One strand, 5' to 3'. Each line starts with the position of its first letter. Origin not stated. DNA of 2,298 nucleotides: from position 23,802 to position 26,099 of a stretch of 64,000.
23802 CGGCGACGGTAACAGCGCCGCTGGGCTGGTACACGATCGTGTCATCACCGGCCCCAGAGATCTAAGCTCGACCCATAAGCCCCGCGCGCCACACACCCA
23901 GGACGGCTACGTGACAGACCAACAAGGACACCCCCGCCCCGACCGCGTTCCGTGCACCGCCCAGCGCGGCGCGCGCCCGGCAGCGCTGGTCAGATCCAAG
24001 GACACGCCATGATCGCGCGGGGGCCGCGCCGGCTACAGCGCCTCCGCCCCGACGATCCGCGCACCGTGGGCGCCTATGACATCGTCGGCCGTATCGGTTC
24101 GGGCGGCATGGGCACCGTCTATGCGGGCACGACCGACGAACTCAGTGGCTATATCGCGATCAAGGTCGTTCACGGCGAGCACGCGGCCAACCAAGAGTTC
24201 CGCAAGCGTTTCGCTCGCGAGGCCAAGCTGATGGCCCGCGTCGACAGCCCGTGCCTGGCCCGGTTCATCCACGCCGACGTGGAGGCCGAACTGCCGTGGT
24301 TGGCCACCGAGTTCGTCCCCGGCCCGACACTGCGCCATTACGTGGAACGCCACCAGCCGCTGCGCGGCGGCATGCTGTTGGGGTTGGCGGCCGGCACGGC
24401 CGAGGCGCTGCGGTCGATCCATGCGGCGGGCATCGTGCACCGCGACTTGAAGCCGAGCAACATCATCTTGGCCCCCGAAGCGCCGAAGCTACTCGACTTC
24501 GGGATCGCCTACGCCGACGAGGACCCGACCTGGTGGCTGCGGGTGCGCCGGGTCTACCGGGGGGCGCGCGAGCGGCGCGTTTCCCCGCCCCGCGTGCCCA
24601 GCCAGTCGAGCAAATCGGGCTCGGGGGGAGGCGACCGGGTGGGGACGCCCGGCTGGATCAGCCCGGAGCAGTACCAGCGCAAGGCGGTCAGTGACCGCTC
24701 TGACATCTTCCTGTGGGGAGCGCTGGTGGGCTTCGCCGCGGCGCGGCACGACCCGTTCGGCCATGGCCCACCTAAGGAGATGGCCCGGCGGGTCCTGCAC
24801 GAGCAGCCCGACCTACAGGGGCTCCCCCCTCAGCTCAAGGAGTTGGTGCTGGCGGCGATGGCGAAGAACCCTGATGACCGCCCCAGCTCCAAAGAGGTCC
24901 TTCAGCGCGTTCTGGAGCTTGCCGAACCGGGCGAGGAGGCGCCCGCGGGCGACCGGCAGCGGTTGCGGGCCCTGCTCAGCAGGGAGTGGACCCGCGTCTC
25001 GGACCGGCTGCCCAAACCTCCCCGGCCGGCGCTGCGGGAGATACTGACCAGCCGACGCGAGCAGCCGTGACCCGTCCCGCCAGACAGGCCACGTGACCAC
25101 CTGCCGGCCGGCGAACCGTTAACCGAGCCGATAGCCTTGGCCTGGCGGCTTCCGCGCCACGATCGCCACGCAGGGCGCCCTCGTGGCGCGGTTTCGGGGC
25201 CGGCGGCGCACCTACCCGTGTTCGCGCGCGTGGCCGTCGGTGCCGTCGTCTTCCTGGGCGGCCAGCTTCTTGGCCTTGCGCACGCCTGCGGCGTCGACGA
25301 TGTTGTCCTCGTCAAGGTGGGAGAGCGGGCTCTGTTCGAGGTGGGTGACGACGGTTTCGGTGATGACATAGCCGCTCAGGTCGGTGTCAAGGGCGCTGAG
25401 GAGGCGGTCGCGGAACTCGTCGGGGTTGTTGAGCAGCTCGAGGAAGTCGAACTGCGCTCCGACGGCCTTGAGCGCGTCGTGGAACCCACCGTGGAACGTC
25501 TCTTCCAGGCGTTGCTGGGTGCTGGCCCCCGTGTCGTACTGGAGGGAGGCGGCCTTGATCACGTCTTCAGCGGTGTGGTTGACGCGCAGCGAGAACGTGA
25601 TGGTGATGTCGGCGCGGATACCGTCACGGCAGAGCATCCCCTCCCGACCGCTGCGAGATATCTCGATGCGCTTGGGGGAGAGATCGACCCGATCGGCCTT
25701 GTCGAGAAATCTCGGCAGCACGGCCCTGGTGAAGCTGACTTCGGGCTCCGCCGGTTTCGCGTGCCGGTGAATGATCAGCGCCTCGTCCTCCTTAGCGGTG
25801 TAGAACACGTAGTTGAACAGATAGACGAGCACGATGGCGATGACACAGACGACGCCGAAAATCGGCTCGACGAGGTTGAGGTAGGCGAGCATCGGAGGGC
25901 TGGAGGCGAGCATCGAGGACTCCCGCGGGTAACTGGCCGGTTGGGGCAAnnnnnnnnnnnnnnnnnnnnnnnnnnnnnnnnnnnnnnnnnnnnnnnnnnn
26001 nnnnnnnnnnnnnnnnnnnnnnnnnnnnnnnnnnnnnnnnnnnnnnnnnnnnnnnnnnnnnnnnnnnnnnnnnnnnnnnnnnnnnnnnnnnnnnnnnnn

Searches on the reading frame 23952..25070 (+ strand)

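Call 12: search_protein_families(library=pfam, proteins=[window:23952-25070:+], max_evalue=0.001)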
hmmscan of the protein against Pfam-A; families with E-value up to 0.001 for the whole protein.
window:23952-25070:+ (372 aa): 3 families
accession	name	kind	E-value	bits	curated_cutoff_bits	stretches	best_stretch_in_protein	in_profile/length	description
PF00069.31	Pkinase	-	7.9e-35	120.9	31.7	2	42-187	1-146/263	Protein kinase domain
PF07714.23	PK_Tyr_Ser-Thr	-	1.7e-25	90.2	23.1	2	46-187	5-150/258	Protein tyrosine and serine/threonine kinase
PF01636.29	APH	-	0.00012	22.4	23.2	0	158-186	167-197/239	Phosphotransferase enzyme family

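Call 59: search_protein_families(library=padloc, proteins=[window:23952-25070:+], max_evalue=0.001)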
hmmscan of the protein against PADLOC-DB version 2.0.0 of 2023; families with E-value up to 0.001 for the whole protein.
window:23952-25070:+ (372 aa): 35 families (the best 25 are shown)
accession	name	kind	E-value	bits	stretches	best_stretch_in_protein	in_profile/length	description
PDLC04042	PD-T4-6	-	1.5e-55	186.9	1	39-331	8-279/292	-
PDLC04138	mad6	-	1.8e-49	167.2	1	35-345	46-335/659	mads_6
PDLC04053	PD-T4-6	-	5.9e-49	165.2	2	35-190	4-162/311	-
PDLC04054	PD-T4-6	-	3e-44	149.8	2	39-193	9-165/347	-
PDLC04061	PD-T4-6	-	1.2e-43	148.5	2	39-189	15-170/510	-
PDLC04047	PD-T4-6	-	1.3e-42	144.1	2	38-190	8-162/327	-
PDLC04060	PD-T4-6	-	1.3e-39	134.5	1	40-190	8-159/486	-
PDLC04043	PD-T4-6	-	8.3e-39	131.9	1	37-193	12-169/452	-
PDLC04041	PD-T4-6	-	2.6e-37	127.1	1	39-315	27-284/443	-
PDLC04039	PD-T4-6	-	4.2e-37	126.2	2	38-191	12-166/458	-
PDLC01088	C3a189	-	4.2e-37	126.1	1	39-314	4-252/840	kinase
PDLC04057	PD-T4-6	-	1.5e-35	121.1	1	40-188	8-157/443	-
PDLC04052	PD-T4-6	-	1.7e-33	114.6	2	40-188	9-162/496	-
PDLC04048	PD-T4-6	-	1.5e-31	108.1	1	40-188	10-160/354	-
PDLC04040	PD-T4-6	-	1.5e-28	97.9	2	48-188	2-151/547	-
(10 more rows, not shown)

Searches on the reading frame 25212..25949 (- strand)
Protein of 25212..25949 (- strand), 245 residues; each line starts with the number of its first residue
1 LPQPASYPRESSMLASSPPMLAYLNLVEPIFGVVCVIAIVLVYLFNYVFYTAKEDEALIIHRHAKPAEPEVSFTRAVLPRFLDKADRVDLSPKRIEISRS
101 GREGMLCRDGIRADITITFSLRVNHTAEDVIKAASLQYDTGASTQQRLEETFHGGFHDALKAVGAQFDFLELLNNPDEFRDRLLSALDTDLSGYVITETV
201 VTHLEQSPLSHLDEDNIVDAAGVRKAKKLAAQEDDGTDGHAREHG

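Call 12: search_protein_families(library=pfam, proteins=[window:25212-25949:-], max_evalue=0.001)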
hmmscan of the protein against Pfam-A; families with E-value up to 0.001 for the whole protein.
window:25212-25949:- (245 aa): 1 family
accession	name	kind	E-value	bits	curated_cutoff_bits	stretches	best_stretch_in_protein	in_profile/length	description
PF01145.31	Band_7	-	1.5e-08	35.3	23.6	1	52-196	3-135/176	SPFH domain / Band 7 family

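Call 59: search_protein_families(library=padloc, proteins=[window:25212-25949:-], max_evalue=0.001)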
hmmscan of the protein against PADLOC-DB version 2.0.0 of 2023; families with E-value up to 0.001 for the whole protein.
window:25212-25949:- (245 aa): 0 families
